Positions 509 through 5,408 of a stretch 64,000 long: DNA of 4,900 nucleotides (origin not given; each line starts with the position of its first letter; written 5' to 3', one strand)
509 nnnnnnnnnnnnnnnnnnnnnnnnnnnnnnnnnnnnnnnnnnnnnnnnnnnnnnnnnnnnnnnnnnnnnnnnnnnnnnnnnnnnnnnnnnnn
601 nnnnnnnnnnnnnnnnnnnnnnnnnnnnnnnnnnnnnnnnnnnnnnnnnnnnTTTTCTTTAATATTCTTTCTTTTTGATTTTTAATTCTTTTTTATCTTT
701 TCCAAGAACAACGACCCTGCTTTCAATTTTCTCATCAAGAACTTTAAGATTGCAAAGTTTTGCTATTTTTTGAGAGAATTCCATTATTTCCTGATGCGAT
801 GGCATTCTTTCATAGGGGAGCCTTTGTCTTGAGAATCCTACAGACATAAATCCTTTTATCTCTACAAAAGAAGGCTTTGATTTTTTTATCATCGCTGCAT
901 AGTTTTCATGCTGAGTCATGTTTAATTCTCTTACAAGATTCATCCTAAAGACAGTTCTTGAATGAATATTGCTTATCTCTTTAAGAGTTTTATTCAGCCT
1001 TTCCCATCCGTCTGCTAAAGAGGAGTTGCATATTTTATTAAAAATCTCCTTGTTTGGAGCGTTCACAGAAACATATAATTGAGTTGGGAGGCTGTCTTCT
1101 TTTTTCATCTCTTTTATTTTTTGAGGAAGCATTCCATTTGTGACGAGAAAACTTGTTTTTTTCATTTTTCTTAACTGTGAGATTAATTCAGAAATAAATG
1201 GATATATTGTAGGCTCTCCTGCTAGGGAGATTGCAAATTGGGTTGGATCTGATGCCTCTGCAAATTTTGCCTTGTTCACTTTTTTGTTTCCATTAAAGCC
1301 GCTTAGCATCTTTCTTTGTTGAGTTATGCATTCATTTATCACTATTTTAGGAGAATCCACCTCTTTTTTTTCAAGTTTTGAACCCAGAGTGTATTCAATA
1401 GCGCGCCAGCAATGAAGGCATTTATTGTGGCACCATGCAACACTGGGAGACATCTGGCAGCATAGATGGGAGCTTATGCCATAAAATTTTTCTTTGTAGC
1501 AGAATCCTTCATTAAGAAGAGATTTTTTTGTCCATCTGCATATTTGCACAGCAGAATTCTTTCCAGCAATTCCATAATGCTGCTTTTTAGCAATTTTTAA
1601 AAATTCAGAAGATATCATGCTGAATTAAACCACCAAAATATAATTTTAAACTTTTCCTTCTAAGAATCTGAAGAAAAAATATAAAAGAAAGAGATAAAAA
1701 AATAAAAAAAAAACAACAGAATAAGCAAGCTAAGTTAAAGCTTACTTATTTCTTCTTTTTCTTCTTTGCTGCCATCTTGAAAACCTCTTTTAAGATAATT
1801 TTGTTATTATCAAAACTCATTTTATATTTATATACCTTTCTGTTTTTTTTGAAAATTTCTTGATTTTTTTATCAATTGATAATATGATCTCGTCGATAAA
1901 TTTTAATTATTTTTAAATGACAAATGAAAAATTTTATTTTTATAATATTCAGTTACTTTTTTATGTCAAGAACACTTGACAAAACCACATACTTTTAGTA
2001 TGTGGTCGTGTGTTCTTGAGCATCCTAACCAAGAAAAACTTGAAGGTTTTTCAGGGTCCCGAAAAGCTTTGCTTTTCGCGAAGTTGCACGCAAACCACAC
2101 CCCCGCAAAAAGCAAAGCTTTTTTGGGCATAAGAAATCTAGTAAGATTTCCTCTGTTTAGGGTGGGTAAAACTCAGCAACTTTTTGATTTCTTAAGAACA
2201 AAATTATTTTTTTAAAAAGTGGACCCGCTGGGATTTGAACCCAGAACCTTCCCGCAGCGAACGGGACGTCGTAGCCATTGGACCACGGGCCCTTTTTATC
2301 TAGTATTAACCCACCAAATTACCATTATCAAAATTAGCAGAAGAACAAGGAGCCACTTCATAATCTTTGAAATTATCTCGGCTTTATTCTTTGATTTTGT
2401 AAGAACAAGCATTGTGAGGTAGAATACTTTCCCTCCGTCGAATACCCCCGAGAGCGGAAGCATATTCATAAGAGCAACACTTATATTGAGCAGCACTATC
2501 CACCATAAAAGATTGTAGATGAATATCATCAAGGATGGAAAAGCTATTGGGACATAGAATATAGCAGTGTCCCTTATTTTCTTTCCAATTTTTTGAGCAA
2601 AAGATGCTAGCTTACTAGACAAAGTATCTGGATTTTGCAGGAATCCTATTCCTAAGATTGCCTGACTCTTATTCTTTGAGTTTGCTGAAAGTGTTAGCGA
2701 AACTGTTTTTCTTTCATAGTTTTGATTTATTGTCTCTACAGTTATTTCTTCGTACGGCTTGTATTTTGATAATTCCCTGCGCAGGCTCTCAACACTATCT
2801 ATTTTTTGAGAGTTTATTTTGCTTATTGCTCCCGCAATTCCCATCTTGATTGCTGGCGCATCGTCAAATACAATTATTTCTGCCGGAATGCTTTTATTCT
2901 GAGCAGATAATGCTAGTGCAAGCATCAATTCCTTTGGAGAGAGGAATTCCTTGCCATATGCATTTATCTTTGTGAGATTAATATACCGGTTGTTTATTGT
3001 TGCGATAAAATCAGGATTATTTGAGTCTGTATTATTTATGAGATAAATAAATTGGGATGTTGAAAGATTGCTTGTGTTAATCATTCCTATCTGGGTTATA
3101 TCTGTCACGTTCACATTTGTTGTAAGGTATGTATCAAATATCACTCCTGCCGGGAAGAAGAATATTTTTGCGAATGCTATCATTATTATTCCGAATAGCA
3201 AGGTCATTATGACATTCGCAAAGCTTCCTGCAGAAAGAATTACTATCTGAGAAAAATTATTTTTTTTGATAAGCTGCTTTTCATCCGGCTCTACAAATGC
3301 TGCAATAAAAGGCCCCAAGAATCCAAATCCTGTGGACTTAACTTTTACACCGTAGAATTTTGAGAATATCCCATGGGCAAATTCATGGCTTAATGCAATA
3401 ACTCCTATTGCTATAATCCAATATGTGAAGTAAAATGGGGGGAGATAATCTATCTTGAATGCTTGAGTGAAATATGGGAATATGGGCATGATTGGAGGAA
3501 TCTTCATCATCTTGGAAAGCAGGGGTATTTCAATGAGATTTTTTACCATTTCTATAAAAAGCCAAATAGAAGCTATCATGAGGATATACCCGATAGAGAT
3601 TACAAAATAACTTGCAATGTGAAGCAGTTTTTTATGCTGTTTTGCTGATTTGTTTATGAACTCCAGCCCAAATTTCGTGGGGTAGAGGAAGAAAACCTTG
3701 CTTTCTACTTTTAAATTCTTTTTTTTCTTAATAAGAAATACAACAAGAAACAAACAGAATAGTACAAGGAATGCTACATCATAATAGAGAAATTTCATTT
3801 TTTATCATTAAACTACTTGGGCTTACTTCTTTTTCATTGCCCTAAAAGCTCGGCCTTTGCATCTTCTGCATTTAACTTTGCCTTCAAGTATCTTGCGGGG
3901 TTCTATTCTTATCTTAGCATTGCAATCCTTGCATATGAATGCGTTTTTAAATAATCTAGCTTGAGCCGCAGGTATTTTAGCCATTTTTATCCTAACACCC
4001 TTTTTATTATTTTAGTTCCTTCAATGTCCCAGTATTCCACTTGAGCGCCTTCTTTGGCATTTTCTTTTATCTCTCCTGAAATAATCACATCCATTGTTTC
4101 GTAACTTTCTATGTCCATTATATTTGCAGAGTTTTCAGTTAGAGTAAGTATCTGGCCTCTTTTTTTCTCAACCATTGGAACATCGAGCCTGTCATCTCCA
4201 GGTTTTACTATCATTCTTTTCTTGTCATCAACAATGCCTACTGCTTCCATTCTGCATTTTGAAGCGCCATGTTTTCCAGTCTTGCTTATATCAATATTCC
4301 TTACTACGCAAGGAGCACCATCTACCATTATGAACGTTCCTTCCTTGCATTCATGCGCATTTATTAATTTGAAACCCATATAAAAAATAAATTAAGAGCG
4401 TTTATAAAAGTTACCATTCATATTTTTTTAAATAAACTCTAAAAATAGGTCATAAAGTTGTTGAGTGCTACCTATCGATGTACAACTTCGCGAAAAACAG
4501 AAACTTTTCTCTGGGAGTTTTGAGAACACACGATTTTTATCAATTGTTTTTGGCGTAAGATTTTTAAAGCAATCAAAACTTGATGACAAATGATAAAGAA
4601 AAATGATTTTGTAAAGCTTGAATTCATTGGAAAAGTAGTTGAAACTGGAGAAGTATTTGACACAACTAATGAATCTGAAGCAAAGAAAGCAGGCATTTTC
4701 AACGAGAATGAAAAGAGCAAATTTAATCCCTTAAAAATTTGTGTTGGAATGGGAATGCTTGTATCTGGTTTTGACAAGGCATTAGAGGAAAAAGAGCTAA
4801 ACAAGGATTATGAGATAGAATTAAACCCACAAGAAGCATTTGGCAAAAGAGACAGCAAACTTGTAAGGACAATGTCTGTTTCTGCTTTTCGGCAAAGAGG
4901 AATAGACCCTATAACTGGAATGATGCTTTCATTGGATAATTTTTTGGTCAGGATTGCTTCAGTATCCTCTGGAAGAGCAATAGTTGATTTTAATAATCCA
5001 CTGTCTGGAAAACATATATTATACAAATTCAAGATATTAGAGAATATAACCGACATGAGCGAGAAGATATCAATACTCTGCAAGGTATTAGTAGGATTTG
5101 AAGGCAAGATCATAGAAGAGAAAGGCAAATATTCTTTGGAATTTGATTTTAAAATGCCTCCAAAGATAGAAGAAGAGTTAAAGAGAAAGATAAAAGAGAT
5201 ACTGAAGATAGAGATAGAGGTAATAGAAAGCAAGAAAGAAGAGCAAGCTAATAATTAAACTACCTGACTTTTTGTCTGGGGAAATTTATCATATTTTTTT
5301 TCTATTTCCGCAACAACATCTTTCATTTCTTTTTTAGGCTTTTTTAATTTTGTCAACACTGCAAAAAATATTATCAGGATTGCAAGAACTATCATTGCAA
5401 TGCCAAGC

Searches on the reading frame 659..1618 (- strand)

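Call 51: search_protein_families(library=pfam, proteins=[window:659-1618:-], max_evalue=0.01)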
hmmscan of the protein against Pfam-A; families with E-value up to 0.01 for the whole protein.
window:659-1618:- (319 aa): 2 families
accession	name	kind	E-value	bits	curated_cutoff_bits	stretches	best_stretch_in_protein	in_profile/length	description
PF08608.17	Wyosine_form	-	9e-17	61.5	22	1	247-305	2-61/63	Wyosine base formation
PF04055.27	Radical_SAM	-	3.4e-11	44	29.5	1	61-239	5-161/166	Radical SAM superfamily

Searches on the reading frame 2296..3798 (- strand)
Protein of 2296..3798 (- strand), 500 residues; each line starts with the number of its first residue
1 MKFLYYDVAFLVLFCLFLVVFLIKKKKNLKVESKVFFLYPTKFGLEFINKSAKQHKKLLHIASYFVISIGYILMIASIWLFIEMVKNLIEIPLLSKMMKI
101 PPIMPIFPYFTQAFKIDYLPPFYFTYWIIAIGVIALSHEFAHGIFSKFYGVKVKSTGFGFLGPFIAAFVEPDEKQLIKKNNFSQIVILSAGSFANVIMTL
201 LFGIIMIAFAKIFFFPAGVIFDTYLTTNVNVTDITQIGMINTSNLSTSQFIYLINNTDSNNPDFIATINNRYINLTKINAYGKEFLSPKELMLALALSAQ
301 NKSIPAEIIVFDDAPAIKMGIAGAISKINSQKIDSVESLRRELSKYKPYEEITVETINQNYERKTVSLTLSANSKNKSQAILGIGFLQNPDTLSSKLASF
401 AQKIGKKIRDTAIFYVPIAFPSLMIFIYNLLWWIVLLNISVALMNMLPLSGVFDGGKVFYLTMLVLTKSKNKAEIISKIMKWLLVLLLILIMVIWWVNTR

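Call 10: search_protein_families(library=ncbifam, proteins=[window:2296-3798:-])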
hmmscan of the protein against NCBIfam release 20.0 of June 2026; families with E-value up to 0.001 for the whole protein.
window:2296-3798:- (500 aa): 2 families
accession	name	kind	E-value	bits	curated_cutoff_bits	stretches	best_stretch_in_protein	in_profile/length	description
TIGR00054.1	TIGR00054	equivalog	6.4e-07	28.6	147.55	1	427-496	345-413/421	RIP metalloprotease RseP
TIGR02037.1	degP_htrA_DO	subfamily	0.00026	20.1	416.2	1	310-380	266-337/434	Do family serine endopeptidase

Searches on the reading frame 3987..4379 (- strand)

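Call 51: search_protein_families(library=pfam, proteins=[window:3987-4379:-], max_evalue=0.01)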
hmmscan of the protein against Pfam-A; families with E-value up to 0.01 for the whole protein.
window:3987-4379:- (130 aa): 2 families
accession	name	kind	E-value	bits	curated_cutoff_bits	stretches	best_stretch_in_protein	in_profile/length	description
PF21485.3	IF5A-like_N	-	2.5e-12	46.9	27.1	1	7-58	7-58/63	Translation initiation factor 5A-like, N-terminal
PF08207.18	EFP_N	-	4.9e-06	26.9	23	1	8-39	2-33/58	Elongation factor P (EF-P) KOW-like domain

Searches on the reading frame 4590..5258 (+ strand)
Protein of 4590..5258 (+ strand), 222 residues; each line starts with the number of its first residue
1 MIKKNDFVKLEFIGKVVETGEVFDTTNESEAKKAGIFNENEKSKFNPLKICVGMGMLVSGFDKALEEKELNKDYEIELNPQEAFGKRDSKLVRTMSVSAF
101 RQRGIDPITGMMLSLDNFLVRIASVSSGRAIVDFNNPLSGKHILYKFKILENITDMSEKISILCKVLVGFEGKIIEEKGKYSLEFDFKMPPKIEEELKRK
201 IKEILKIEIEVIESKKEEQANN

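Call 51: search_protein_families(library=pfam, proteins=[window:4590-5258:+], max_evalue=0.01)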
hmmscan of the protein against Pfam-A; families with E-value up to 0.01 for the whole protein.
window:4590-5258:+ (222 aa): 2 families
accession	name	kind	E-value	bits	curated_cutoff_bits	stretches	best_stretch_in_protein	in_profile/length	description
PF22199.2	FKBP26_IF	-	1.7e-11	44.3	27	1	98-138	6-46/46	FKBP26, IF domain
PF00254.34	FKBP_C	-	1.2e-06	29.2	21.1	1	2-89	5-76/94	FKBP-type peptidyl-prolyl cis-trans isomerase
